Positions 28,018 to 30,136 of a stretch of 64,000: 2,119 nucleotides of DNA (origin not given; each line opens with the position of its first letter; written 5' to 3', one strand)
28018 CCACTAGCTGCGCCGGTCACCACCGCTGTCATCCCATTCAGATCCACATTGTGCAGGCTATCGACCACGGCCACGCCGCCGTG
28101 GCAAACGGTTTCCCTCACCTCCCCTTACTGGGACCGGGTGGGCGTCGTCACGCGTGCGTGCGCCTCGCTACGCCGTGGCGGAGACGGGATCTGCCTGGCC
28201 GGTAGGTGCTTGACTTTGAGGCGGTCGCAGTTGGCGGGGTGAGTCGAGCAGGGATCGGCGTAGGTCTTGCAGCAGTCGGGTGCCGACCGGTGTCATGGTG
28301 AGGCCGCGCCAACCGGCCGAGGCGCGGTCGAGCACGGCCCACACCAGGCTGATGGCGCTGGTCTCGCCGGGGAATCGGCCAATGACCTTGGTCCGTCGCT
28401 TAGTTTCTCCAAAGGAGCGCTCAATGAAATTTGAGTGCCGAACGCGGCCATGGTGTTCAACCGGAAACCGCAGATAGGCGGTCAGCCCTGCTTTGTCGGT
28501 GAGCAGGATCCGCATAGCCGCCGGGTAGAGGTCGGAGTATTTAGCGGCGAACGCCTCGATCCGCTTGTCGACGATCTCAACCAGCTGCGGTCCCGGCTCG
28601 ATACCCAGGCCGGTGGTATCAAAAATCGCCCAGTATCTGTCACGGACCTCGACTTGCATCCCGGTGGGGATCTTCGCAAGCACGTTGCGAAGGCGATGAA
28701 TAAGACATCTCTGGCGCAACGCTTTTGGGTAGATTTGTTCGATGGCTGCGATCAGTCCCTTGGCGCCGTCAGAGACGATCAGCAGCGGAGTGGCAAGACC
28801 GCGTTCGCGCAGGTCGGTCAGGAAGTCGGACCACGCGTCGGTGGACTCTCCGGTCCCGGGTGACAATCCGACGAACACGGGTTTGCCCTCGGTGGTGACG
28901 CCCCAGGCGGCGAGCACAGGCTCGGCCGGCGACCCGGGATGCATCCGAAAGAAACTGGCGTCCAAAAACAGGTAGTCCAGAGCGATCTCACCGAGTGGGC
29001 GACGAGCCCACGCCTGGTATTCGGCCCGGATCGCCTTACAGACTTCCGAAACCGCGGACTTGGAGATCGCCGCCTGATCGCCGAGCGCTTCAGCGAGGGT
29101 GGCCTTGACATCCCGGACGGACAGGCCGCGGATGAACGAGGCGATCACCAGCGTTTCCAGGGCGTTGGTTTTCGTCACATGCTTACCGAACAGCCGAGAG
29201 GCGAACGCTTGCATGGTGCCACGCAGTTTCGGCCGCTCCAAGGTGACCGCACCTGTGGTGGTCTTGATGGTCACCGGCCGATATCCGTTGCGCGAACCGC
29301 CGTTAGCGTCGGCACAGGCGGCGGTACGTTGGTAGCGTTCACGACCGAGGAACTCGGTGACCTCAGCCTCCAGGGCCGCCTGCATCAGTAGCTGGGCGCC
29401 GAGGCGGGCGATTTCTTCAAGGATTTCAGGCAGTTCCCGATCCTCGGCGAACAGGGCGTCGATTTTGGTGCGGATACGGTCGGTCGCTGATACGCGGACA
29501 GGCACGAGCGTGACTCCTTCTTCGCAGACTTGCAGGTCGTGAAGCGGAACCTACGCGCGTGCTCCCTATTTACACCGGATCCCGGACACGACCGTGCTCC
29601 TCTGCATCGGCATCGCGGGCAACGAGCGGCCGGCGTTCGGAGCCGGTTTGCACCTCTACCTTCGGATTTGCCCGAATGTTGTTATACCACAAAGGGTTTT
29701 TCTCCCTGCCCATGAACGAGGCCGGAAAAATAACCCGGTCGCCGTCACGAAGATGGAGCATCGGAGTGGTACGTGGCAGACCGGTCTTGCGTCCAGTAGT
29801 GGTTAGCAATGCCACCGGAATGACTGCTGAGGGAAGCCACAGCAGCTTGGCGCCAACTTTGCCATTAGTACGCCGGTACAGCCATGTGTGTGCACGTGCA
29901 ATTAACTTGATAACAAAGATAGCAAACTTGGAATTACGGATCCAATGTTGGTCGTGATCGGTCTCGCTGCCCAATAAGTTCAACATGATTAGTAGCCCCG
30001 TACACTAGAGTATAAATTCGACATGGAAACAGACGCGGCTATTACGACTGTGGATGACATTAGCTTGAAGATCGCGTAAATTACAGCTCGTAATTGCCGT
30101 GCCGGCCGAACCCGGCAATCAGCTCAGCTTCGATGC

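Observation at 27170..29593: IS256-family transporter IS carrying an SDR gene inside one pair of terminal repeats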

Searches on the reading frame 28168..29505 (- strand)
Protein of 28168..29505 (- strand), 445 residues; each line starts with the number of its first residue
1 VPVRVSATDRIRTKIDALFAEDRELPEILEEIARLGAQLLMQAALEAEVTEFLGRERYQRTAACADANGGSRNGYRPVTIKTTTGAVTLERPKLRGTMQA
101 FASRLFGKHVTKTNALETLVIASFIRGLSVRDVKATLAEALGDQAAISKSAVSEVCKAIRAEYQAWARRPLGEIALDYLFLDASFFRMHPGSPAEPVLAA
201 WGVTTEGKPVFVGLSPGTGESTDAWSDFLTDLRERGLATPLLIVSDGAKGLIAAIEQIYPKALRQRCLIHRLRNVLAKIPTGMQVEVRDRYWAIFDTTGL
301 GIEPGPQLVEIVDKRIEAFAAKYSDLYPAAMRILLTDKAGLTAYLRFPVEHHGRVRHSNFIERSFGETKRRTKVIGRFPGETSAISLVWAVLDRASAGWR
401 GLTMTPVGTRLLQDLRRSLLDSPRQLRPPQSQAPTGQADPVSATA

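Call 4: search_protein_families(library=pfam, proteins=[window:28168-29505:-])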
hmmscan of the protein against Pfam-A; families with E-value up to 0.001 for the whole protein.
window:28168-29505:- (445 aa): 2 families
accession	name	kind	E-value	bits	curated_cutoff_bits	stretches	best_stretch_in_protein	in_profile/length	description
PF00872.24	Transposase_mut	-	2.6e-73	247.5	21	1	30-399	23-376/379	Transposase, Mutator family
PF10551.15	MULE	-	2.8e-06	28.1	27.6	1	196-272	16-97/99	MULE transposase domain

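Call 8: find_related_loci(query=window:28168-29505:-, collection=genome_contigs, flank=4000)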
Query window:28168-29505:- (445 aa) in genome_contigs; peptide patterns used: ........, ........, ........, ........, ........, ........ (x = any residue, [..] = any of these).
582 stretches matched a pattern (row limit reached: there are more); 198 encode a relative of the query (tblastn E <= 1e-3); the best 80 are kept; 80 distinct loci.
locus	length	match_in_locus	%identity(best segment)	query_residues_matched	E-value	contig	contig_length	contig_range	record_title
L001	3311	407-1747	91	1-445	0e+0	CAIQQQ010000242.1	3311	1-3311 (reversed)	MAG: uncultured Rhodospirillales bacterium isolate T7_bin-548 genome assembly, contig: bin-548:242/507, whole genome sho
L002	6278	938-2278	91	1-445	0e+0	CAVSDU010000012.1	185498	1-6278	MAG: uncultured Actinomycetota bacterium isolate MFD01872.bin.2.83 genome assembly, contig: contig_175073, whole genome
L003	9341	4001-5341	91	1-445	0e+0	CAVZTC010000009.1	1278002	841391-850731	MAG: uncultured Actinomycetota bacterium isolate MFD09495.bin.2.19 genome assembly, contig: contig_3472, whole genome sh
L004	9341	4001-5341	90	1-445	0e+0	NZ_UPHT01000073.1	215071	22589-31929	Mycobacterium attenuatum strain MK41 isolate MK41, whole genome shotgun sequence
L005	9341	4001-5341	89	1-445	0e+0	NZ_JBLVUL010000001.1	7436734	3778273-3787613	Mycobacterium sp. 48b Seq1, whole genome shotgun sequence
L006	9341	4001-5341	89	1-445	0e+0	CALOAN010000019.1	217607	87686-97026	MAG: uncultured actinomycete isolate LOGT_bin.0024 genome assembly, contig: contig_29813, whole genome shotgun sequence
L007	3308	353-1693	89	1-445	0e+0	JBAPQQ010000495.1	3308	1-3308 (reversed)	MAG: Mycobacterium sp. isolate MFD01085_ilm_asm_bin5 k127_60221, whole genome shotgun sequence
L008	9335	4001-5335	88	1-445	0e+0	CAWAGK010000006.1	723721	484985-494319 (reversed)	MAG: uncultured Actinomycetota bacterium isolate MFD02579.bin.1.116 genome assembly, contig: contig_14400, whole genome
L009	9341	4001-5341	88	1-445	0e+0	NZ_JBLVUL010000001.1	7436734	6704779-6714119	Mycobacterium sp. 48b Seq1, whole genome shotgun sequence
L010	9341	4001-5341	88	1-445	0e+0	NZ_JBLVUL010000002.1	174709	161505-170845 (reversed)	Mycobacterium sp. 48b Seq4, whole genome shotgun sequence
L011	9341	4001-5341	88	1-445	0e+0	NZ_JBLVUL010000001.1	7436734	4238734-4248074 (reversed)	Mycobacterium sp. 48b Seq1, whole genome shotgun sequence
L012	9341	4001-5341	88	1-445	0e+0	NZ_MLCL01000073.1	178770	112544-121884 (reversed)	Mycobacterium syngnathidarum strain 27335 NODE_13_length_178770_cov_27.0845, whole genome shotgun sequence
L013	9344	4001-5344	88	1-435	0e+0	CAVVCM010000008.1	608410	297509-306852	MAG: uncultured Actinomycetota bacterium isolate MFD02416.bin.1.194 genome assembly, contig: contig_35734, whole genome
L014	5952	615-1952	86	1-445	0e+0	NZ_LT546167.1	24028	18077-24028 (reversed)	Mycolicibacter icosiumassiliensis strain 8WA6, whole genome shotgun sequence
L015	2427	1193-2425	92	1-411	0e+0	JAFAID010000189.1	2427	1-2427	MAG: Mycobacterium sp. isolate CP_BE_BS_38 BE_BS_k147_1136402, whole genome shotgun sequence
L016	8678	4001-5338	84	1-445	0e+0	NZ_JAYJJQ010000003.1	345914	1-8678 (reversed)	[Mycobacterium] vasticus strain MYC017 NODE_3_length_345914_cov_198.101015, whole genome shotgun sequence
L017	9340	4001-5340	88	1-444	0e+0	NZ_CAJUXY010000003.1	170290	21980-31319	Candidatus Mycobacterium methanotrophicum isolate VU-WI contig00003, whole genome shotgun sequence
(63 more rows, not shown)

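Call 14: search_protein_families(library=pfam, max_evalue=0.01, proteins=[L005:5420-6154:-, L005:5948-6574:+, L008:6308-7054:+, L008:7051-7464:+, L008:5397-5906:+, L016:5445-6137:-, L017:5566-6273:-, L017:6298-7884:-, L017:7742-8599:-, L017:8177-8668:+])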
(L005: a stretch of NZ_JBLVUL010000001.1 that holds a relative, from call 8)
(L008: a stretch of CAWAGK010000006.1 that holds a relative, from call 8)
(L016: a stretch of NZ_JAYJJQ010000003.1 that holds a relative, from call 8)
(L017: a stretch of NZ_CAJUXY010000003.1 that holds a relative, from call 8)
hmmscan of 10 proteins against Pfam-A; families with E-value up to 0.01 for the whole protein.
L005:5420-6154:- (244 aa): 1 family
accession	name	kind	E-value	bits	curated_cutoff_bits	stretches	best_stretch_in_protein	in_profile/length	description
PF22016.2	DUF6933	-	4.9e-30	104.9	27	1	84-234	2-156/157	Domain of unknown function (DUF6933)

L005:5948-6574:+ (208 aa): 0 families

L008:6308-7054:+ (248 aa): 11 families
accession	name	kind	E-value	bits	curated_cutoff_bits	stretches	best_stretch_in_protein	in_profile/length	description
PF13460.12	NAD_binding_10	-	2.1e-18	67.3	27.2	1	9-135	1-148/184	NAD(P)H-binding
PF05368.20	NmrA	-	1.9e-15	57.7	27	1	1-174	1-203/298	NmrA-like family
PF01370.27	Epimerase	-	2.3e-09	37.4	20.9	1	5-74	1-77/240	NAD dependent epimerase/dehydratase family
PF04321.23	RmlD_sub_bind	-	4.2e-05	23.2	27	0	4-43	2-34/287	RmlD substrate binding domain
PF01073.25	3Beta_HSD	-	0.00012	21.6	22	1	6-85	1-101/280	3-beta hydroxysteroid dehydrogenase/isomerase family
PF07993.18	NAD_binding_4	-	0.0002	21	20.1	0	7-40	1-37/258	Male sterility protein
PF08659.16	KR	-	0.0015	18.9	22.6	1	3-39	1-37/180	KR domain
PF03807.23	F420_oxidored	-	0.0021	19.1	21.6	1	10-43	6-40/94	NADP oxidoreductase coenzyme F420-dependent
PF00106.31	adh_short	-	0.0031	17.5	26.6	1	4-44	2-42/195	short chain dehydrogenase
PF16363.11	GDP_Man_Dehyd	-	0.0046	16.9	27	1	6-38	1-33/332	GDP-mannose 4,6 dehydratase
PF13439.12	Glyco_transf_4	-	0.0073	16.8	28.5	0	9-88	2-69/170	Glycosyltransferase Family 4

L008:7051-7464:+ (137 aa): 1 family
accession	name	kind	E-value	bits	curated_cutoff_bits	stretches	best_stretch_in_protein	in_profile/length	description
PF04955.18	HupE_UreJ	-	0.0002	21.3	23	1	9-115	41-143/179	HupE / UreJ protein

L008:5397-5906:+ (169 aa): 0 families

L016:5445-6137:- (230 aa): 0 families

L017:5566-6273:- (235 aa): 2 families
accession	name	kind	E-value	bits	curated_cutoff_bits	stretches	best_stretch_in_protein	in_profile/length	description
PF03243.20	MerB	-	4.9e-39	133.6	27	1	82-202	2-125/126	Alkylmercury lyase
PF12324.14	HTH_15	-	3.1e-23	82.1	27.2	1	9-80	3-74/74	Helix-turn-helix domain of alkylmercury lyase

L017:6298-7884:- (528 aa): 8 families
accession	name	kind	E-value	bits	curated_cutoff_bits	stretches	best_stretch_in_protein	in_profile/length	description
PF07992.20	Pyr_redox_2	-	1.1e-55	189.5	26.1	1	58-384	2-291/291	Pyridine nucleotide-disulphide oxidoreductase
PF02852.28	Pyr_redox_dim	-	2e-28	99.2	25.3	1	405-511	2-108/110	Pyridine nucleotide-disulphide oxidoreductase, dimerisation domain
PF00070.33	Pyr_redox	-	1e-14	55.2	22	1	233-301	2-71/82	Pyridine nucleotide-disulphide oxidoreductase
PF13738.12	Pyr_redox_3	-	1.2e-08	35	30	1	192-357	124-293/305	Pyridine nucleotide-disulphide oxidoreductase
PF12831.13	FAD_oxidored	-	9e-06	25.7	27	1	58-101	1-45/416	FAD dependent oxidoreductase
PF01134.28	GIDA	-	0.001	18.6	22.1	1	58-110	1-51/391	Glucose inhibited division protein A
PF00890.30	FAD_binding_2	-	0.0019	17.9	20.4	1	58-93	1-37/414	FAD binding domain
PF13434.12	Lys_Orn_oxgnase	-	0.0024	17.5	21.3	0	176-249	129-207/339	L-lysine 6-monooxygenase/L-ornithine 5-monooxygenase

L017:7742-8599:- (285 aa): 1 family
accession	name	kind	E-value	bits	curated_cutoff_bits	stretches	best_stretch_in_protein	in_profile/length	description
PF03203.19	MerC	-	8.2e-16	59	27.6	1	151-265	1-107/108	MerC mercury resistance protein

L017:8177-8668:+ (163 aa): 3 families
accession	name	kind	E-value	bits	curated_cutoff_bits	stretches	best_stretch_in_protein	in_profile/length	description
PF09278.17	MerR-DNA-bind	-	6.8e-19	68.7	25.4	1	78-142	1-65/65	MerR, DNA binding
PF13411.12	MerR_1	-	8.2e-18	64.7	21.6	1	36-102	2-67/69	MerR HTH family regulatory protein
PF00376.29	MerR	-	8.3e-15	54.8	28.2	1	36-73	1-38/38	MerR family regulatory protein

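Call 59: search_protein_families(library=ncbifam, max_evalue=0.00001, proteins=[window:28168-29505:-, L005:5420-6154:-, L005:5948-6574:+, L016:5445-6137:-])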
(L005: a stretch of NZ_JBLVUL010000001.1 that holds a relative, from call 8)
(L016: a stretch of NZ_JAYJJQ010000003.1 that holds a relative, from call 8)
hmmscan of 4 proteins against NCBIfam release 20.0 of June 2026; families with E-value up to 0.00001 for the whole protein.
window:28168-29505:- (445 aa): 3 families
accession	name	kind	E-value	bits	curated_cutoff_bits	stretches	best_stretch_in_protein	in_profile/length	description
NF033543.2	transpos_IS256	equivalog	1.2e-80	271.1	150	1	49-394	1-337/338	IS256 family transposase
NF041731.2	transpos_ISH6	equivalog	1.7e-16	60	240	1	24-275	21-266/414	ISH6 family transposase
NF033544.1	transpos_IS1249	exception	2.4e-09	36.9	300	1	218-278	125-180/382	IS1249 family transposase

L005:5420-6154:- (244 aa): 0 families

L005:5948-6574:+ (208 aa): 0 families

L016:5445-6137:- (230 aa): 3 families
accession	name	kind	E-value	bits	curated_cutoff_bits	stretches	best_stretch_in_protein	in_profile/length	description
NF053528.1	secreted_MTB12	equivalog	6.3e-25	88.2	125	1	65-214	3-158/161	MTB12 family secreted protein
NF053526.1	Myco_lipo_LppK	equivalog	2.5e-12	47.1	125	1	66-213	8-165/167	lipoprotein LppK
NF053527.1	lipo_Cory_WKLS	subfamily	1.3e-11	44.7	105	1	63-213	2-154/166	WKL family lipoprotein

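Call 66: find_homologous_proteins(query=window:28168-29505:-, max_evalue=1e-150)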
Query window:28168-29505:- (445 aa): 2886 proteins with E <= 1e-150 among 8000 candidates; the best 120 are listed.
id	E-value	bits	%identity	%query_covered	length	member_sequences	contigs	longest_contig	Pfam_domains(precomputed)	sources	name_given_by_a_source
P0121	1.2e-266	902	92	100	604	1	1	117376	PF00872.25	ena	-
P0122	2.1e-265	898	91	100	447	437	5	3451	PF00872.25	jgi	jgi:putative transposase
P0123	9.4e-261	883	89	100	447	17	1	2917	PF10551.16,PF00872.25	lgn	-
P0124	3.9e-258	874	89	100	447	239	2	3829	PF00872.25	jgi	jgi:putative transposase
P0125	2.9e-255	865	87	100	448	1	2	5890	PF10551.16,PF00872.25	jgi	jgi:putative transposase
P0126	4.4e-255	864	88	99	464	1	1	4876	PF10551.16,PF00872.25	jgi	jgi:transposase-like protein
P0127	1.9e-254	862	87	100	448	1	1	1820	PF10551.16,PF00872.25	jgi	jgi:putative transposase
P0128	1.0e-253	860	87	100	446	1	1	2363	PF10551.16,PF00872.25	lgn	-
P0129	6.3e-253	857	86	100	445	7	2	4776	PF10551.16,PF00872.25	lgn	-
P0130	3.0e-252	855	87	99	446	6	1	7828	PF10551.16,PF00872.25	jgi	jgi:transposase-like protein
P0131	2.0e-250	849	86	100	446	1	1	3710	PF10551.16,PF00872.25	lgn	-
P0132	4.0e-246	835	84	100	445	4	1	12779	PF10551.16,PF00872.25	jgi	jgi:transposase-like protein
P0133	1.5e-243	826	84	100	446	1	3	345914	PF10551.16,PF00872.25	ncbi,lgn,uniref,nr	ncbi:IS256 family transposase [[Mycobacterium] vasticus]|uniref:Mutator family transposase n=1 Tax=[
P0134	2.5e-243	825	87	100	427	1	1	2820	PF00872.25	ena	-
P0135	2.8e-242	822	86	97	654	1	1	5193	PF10551.16,PF00872.25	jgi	jgi:putative transposase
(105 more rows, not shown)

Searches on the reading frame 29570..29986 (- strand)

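Call 4: search_protein_families(library=pfam, proteins=[window:29570-29986:-])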
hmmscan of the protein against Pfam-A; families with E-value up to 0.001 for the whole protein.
window:29570-29986:- (138 aa): 2 families
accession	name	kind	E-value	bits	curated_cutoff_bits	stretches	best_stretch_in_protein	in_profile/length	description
PF04075.20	F420H2_quin_red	-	1.1e-30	106.8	22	1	30-135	2-102/130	F420H(2)-dependent quinone reductase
PF01243.27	PNPOx_N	-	9.7e-06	26.4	28.1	1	57-116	13-65/120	Pyridoxamine 5'-phosphate oxidase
